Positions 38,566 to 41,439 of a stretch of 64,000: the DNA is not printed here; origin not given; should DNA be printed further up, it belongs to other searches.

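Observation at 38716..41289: Glycoside hydrolase (clan GH-A) fused to a membrane GT2; hydrolase and transferase in one polypeptide upstream of the synthase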

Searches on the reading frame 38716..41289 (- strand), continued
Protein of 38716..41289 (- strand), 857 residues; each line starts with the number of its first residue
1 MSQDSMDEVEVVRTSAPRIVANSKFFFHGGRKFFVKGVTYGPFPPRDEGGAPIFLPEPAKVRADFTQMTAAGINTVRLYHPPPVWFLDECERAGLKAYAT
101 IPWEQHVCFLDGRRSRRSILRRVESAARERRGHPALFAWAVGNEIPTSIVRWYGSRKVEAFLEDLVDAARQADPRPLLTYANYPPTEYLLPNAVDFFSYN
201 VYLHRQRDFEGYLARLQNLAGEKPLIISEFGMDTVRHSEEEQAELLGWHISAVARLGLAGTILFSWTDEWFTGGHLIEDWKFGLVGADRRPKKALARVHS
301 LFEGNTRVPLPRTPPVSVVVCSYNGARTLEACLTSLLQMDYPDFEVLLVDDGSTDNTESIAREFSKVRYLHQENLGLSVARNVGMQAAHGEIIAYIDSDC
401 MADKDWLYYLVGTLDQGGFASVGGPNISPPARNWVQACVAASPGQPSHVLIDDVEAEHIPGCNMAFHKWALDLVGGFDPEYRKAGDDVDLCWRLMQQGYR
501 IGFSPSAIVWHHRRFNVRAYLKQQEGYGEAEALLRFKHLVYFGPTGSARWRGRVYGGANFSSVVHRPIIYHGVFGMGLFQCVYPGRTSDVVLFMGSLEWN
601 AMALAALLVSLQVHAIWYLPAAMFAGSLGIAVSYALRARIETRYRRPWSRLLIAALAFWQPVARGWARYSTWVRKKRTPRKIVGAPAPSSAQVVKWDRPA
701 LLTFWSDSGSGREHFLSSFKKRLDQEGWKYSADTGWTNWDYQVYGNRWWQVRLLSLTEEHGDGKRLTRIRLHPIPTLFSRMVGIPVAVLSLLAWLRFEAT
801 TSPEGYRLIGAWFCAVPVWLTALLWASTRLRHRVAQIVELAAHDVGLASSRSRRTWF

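Call 37: find_related_loci(query=A2, collection=genome_contigs, flank=8000)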
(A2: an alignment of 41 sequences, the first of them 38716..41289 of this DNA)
Query A2 (857 aa) in genome_contigs; peptide patterns used: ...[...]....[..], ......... (x = any residue, [..] = any of these).
600 stretches matched a pattern (row limit reached: there are more); 599 encode a relative of the query (tblastn E <= 1e-3); the best 80 are kept; 80 distinct loci.
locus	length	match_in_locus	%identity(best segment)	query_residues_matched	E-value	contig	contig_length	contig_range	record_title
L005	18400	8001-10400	57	36-847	0e+0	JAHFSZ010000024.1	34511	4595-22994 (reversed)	MAG: Verrucomicrobia bacterium isolate nzgw609 NODE_291_length_34512_cov_6.437295, whole genome shotgun sequence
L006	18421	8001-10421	56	35-847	0e+0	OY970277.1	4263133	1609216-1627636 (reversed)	MAG: uncultured Verrucomicrobiae bacterium isolate MFD04580.bin.1.45 genome assembly, chromosome: 1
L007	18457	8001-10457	54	18-842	0e+0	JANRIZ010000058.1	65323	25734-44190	MAG: Verrucomicrobiia bacterium isolate bins.234 k141_1968588, whole genome shotgun sequence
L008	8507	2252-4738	54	18-853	0e+0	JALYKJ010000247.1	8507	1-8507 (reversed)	MAG: Verrucomicrobiota bacterium isolate AFD bin10 SD1484-86_k127_714344, whole genome shotgun sequence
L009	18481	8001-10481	54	18-852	0e+0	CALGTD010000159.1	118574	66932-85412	MAG TPA_asm: uncultured Spartobacteria bacterium isolate SRR4028130_bin.40_CONCOCT_v1.1_MAG genome assembly, contig: ERZ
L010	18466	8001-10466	54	18-847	0e+0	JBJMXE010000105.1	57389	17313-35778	MAG: Chthoniobacterales bacterium isolate H1_18_all_fractions_metab_conc_20_57_11 k255_5182876, whole genome shotgun seq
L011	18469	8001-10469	54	18-847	0e+0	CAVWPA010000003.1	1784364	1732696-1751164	MAG: uncultured Verrucomicrobiae bacterium isolate MFD05442.bin.2.65 genome assembly, contig: contig_6455, whole genome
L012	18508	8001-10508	53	5-847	0e+0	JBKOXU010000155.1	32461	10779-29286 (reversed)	MAG: Verrucomicrobiota bacterium isolate GB_HAYS_MAG_00079 GB_HAYS_000001270654, whole genome shotgun sequence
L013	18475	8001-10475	54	15-847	0e+0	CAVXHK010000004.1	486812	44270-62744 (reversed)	MAG: uncultured Verrucomicrobiae bacterium isolate MFD03250.bin.1.133 genome assembly, contig: contig_8211, whole genome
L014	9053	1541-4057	52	2-847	0e+0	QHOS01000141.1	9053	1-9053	MAG: Verrucomicrobia bacterium isolate AV47 14_0929_09_40cm_scaffold_4349_e_352_curated, whole genome shotgun sequence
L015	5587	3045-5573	52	12-854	0e+0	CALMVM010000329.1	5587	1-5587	MAG TPA_asm: uncultured Verrucomicrobia bacterium isolate SRR13685152_bin.38_CONCOCT_v1.1_MAG genome assembly, contig: N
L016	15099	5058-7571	52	3-847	0e+0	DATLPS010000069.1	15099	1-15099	MAG TPA_asm: Candidatus Limnocylindria bacterium isolate SMAG_U13858 k141_3919745, whole genome shotgun sequence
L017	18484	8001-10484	53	18-851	0e+0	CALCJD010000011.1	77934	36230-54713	MAG TPA_asm: uncultured Spartobacteria bacterium isolate SRR4028131_bin.86_CONCOCT_v1.1_MAG genome assembly, contig: ERZ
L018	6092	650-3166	52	2-847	0e+0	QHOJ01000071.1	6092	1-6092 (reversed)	MAG: Verrucomicrobia bacterium isolate AV55 14_0903_13_20cm_scaffold_6560_curated, whole genome shotgun sequence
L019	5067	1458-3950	53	10-847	0e+0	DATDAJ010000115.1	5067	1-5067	MAG TPA_asm: Candidatus Udaeobacter sp. isolate SMAG_U93 k141_748548, whole genome shotgun sequence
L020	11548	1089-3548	54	21-847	0e+0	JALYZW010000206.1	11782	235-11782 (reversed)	MAG: Verrucomicrobiota bacterium isolate KAP bin75 SD1490-92_k127_1284869, whole genome shotgun sequence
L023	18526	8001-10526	54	7-855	0e+0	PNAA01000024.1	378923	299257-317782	MAG: Spartobacteria bacterium isolate palsa_1392 73.20110800_P1D.12_contig_1196, whole genome shotgun sequence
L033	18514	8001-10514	52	18-855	0e+0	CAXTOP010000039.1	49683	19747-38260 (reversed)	MAG TPA_asm: uncultured Chthoniobacterales bacterium isolate public_SRR11456919_metawrap_bin.2 genome assembly, contig:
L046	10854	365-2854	53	11-847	0e+0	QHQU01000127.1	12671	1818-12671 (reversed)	MAG: Verrucomicrobia bacterium isolate AV12 14_0927_12_20cm_scaffold_2791_e_197.2_curated, whole genome shotgun sequence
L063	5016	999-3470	53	16-847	0e+0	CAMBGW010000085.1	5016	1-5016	MAG: Verrucomicrobia subdivision 6 bacterium isolate MiE-16apr19-341 genome assembly, contig: MiE-16apr19-C42232, whole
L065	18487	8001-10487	52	11-847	0e+0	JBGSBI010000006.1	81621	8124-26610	MAG: Aliarcobacter sp. isolate NCIPD_CMAR_MAG_8 NODE_6_length_81621_cov_4.734426, whole genome shotgun sequence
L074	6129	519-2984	51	18-847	0e+0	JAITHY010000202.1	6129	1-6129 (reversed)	MAG: Verrucomicrobiales bacterium isolate Pc512_bin95 k119_2979681, whole genome shotgun sequence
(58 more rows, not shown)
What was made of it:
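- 39829..39837 (-): G485-D486-D487 within '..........', candidate catalytic-base motif (TED-like). It served as the search pattern that recovered 599 loci (call 37).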

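Call 40: search_protein_families(library=pfam, proteins=[L008:4810-6132:+, L010:15049-16653:+, L010:11389-13800:+, L005:13919-14761:+, L020:4919-5983:-, L017:12339-12836:-, L017:12939-13610:+], max_evalue=0.001)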
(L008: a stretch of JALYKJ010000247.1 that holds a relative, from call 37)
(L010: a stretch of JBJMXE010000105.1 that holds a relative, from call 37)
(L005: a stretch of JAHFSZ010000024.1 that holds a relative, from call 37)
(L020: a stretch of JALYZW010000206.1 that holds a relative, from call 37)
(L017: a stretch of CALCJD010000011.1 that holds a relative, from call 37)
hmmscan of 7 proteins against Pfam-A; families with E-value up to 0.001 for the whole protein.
L008:4810-6132:+ (440 aa): 0 families

L010:15049-16653:+ (534 aa): 11 families
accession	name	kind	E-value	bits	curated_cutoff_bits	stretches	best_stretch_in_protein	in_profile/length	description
PF07724.20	AAA_2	-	2e-29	103.2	27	1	121-322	4-165/166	AAA domain (Cdc48 subfamily)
PF00004.35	AAA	-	7.9e-16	59.1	21.2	1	123-226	1-97/131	ATPase family associated with various cellular activities (AAA)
PF10431.15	ClpB_D2-small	-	7.5e-10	39.2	21.9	1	346-390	14-58/81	C-terminal, D2-small domain, of ClpB protein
PF00493.29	MCM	-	2.4e-06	27.3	23.3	1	117-199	54-135/224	MCM P-loop domain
PF07728.20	AAA_5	-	4.6e-06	27.1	22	1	122-200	1-81/139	AAA domain (dynein-related subfamily)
PF13401.12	AAA_22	-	7.1e-05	23.6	27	1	119-159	4-47/130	AAA domain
PF13173.12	AAA_14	-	9.4e-05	22.9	27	1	121-204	3-81/129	AAA domain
PF13191.12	AAA_16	-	0.00011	23.1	32.6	0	120-180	24-85/167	AAA ATPase domain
PF01695.23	IstB_IS21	-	0.00018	21.6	24.1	1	59-138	30-110/238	IstB-like ATP binding protein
PF00158.32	Sigma54_activat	-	0.00079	19.6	20.2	0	112-200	14-108/168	Sigma-54 interaction domain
PF01078.27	Mg_chelatase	-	0.00084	19.2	20.3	0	120-144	22-46/207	Magnesium chelatase, subunit ChlI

L010:11389-13800:+ (803 aa): 3 families
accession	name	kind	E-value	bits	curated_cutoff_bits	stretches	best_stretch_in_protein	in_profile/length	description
PF00069.31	Pkinase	-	8.7e-52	176.5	31.7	1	107-352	2-253/263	Protein kinase domain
PF07714.23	PK_Tyr_Ser-Thr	-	4e-32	112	23.1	1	108-350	3-248/258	Protein tyrosine and serine/threonine kinase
PF03109.22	ABC1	-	6e-07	29.3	22.9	1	149-256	118-219/244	ABC1 atypical kinase-like domain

L005:13919-14761:+ (280 aa): 2 families
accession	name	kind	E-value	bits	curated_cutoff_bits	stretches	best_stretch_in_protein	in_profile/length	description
PF00005.33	ABC_tran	-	1.8e-30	106.8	25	1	24-166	1-137/137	ABC transporter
PF13304.12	AAA_21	-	7.9e-09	36.4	27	0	37-60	2-25/304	AAA domain, putative AbiEii toxin, Type IV TA system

L020:4919-5983:- (354 aa): 2 families
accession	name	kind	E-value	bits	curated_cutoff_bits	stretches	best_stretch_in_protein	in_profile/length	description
PF00849.27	PseudoU_synth_2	-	5.7e-39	134.2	26.8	1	142-297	1-152/152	RNA pseudouridylate synthase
PF01479.30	S4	-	5.5e-06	26.5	22.8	1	69-115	1-48/48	S4 domain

L017:12339-12836:- (165 aa): 3 families
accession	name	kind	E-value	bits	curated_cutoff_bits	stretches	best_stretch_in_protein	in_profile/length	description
PF14437.12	MafB19-deam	-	3.3e-41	140.9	27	1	5-151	2-142/142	MafB19-like deaminase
PF00383.29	dCMP_cyt_deam_1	-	9.8e-32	109.3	25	1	5-104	3-102/102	Cytidine and deoxycytidylate deaminase zinc-binding region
PF14439.12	Bd3614-deam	-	2.6e-06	27.8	38.5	1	29-100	12-86/113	Bd3614-like deaminase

L017:12939-13610:+ (223 aa): 1 family
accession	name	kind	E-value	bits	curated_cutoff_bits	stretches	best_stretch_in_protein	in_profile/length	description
PF00834.25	Ribul_P_3_epim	-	6.4e-71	238.3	21.1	1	8-203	2-198/198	Ribulose-phosphate 3 epimerase family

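Call 42: search_protein_families(library=pfam, proteins=[L008:4810-6132:+, L011:10580-11935:+, L023:10477-11859:+, L046:2908-4173:+], max_evalue=5)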
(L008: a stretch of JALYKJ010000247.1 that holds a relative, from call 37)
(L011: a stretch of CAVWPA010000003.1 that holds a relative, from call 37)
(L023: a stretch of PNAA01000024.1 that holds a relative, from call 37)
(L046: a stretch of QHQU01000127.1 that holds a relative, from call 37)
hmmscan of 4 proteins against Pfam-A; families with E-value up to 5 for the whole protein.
L008:4810-6132:+ (440 aa): 0 families

L011:10580-11935:+ (451 aa): 1 family
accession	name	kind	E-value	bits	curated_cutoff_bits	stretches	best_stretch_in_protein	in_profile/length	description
PF09594.16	GT87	-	1.7e-08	34.9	25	1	146-291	2-141/237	Glycosyltransferase family 87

L023:10477-11859:+ (460 aa): 1 family
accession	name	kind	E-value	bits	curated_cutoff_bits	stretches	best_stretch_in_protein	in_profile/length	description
PF02366.24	PMT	-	7.6e-08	32.6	22.7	1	220-294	133-212/245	Dolichyl-phosphate-mannose-protein mannosyltransferase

L046:2908-4173:+ (421 aa): 0 families

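Call 53: search_protein_families(library=pfam, proteins=[L005:10391-12217:+, L005:12214-13398:+, L033:10796-13231:+, L005:6958-7848:-, L005:4940-6700:+, L005:3099-5030:+], max_evalue=0.001)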
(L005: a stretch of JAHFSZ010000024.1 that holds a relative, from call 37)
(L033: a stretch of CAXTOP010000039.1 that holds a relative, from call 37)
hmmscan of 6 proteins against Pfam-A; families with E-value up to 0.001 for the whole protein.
L005:10391-12217:+ (608 aa): 6 families
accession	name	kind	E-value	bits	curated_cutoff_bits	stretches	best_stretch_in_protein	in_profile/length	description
PF00664.28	ABC_membrane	-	1.7e-43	149.7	28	1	53-321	5-273/274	ABC transporter transmembrane region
PF00005.33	ABC_tran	-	1.7e-35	123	25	1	384-533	1-137/137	ABC transporter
PF13304.12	AAA_21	-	2.1e-09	38.3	27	1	505-561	238-298/304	AAA domain, putative AbiEii toxin, Type IV TA system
PF02463.25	SMC_N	-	3.7e-06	27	40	0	504-574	136-210/220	RecF/RecN/SMC N terminal domain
PF13191.12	AAA_16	-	7.6e-05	23.7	32.6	1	393-470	24-104/167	AAA ATPase domain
PF13555.12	AAA_29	-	0.00078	19.6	27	0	388-411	16-39/61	P-loop containing region of AAA domain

L005:12214-13398:+ (394 aa): 1 family
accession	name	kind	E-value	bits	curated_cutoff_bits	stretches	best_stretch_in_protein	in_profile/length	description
PF13524.12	Glyco_trans_1_2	-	0.00097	19.5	25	0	283-375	36-126/144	Glycosyl transferase-like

L033:10796-13231:+ (811 aa): 2 families
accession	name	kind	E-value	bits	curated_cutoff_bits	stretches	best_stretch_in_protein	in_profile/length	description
PF03772.21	Competence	-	2e-37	129.5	23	1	297-547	16-248/270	Competence protein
PF13567.11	DUF4131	-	4.4e-19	69.2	31.6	1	60-234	4-164/165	Domain of unknown function (DUF4131)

L005:6958-7848:- (296 aa): 1 family
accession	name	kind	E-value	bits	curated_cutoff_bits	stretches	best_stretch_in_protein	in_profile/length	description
PF01259.24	SAICAR_synt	-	3.6e-78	263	20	1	23-267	3-230/233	SAICAR synthetase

L005:4940-6700:+ (586 aa): 1 family
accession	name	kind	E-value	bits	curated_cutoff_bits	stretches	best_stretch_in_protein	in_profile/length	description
PF01578.25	Cytochrom_C_asm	-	1.1e-27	97.5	29.9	1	330-528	2-208/212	Cytochrome C assembly protein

L005:3099-5030:+ (643 aa): 1 family
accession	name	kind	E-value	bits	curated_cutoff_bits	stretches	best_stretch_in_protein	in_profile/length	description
PF05140.19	ResB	-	4.8e-20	72.3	24.6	2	495-573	172-255/486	ResB-like family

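Call 67: search_dna_similar(query=window:38716-41289:-, collection=plasmids, mode=protein, max_evalue=1e-20, max_rows=25)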
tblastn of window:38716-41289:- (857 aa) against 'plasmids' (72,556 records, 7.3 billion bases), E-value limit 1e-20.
Records with a match: 11; places in all: 11; records where one place covers at least 80% of the query: 0.
Best place of each record, by identity: <60% 11.
By first word of the organism name: Halobaculum 2; Methanohalobium 1; Kitasatospora 1; Haloterrigena 1; Halolamina 1; Thermomicrobium 1; Nonomuraea 1; Arthrobacter 1; Halarchaeum 1; Gloeothece 1.
By predicted mobility (MOB-suite, as given by PLSDB): non-mobilizable 10; conjugative 1.
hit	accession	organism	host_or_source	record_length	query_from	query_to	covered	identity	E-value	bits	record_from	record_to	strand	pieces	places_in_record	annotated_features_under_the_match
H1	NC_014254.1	Methanohalobium evestigatum Z-7303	-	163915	314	538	26%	37.6%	6e-33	145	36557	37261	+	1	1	glycosyltransferase family 2 protein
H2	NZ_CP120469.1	Halobaculum limi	cell culture,sediment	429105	314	538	26%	35.1%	1e-26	125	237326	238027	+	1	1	glycosyltransferase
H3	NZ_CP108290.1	Kitasatospora sp. NBC_00039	-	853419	292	528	28%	33.2%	5e-25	120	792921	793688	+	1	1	glycosyltransferase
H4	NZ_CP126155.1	Halobaculum lipolyticum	cell culture,sediment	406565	314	538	26%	34.3%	1e-22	112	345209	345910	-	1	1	glycosyltransferase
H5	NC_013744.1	Haloterrigena turkmenica DSM 5511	-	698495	314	534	26%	34.8%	7e-25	119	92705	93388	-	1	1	mftF: mycofactocin biosynthesis glycosyltransferase MftF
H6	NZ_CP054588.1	Halolamina sp. CBA1230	solar salt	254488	314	546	27%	32.2%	6e-23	113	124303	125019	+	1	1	glycosyltransferase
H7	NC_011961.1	Thermomicrobium roseum DSM 5159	-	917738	314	538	26%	32.9%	2e-21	108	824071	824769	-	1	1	mftF: mycofactocin biosynthesis glycosyltransferase MftF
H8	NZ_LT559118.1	Nonomuraea gerenzanensis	-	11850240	316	533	25%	32.5%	2e-24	118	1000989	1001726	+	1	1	none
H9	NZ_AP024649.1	Arthrobacter sp. StoSoilB13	-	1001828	314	510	23%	35.4%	1e-22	112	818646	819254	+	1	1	none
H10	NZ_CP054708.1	Halarchaeum sp. CBA1220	solar salt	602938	323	538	25%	30.4%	1e-20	106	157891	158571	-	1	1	glycosyltransferase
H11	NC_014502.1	Gloeothece verrucosa PCC 7822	fresh water in rice field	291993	308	528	26%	29.2%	6e-23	113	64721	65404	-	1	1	glycosyltransferase | hypothetical protein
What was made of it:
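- Tried and rejected: A tblastn search against plasmids found only GT2-domain hits (call 67).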
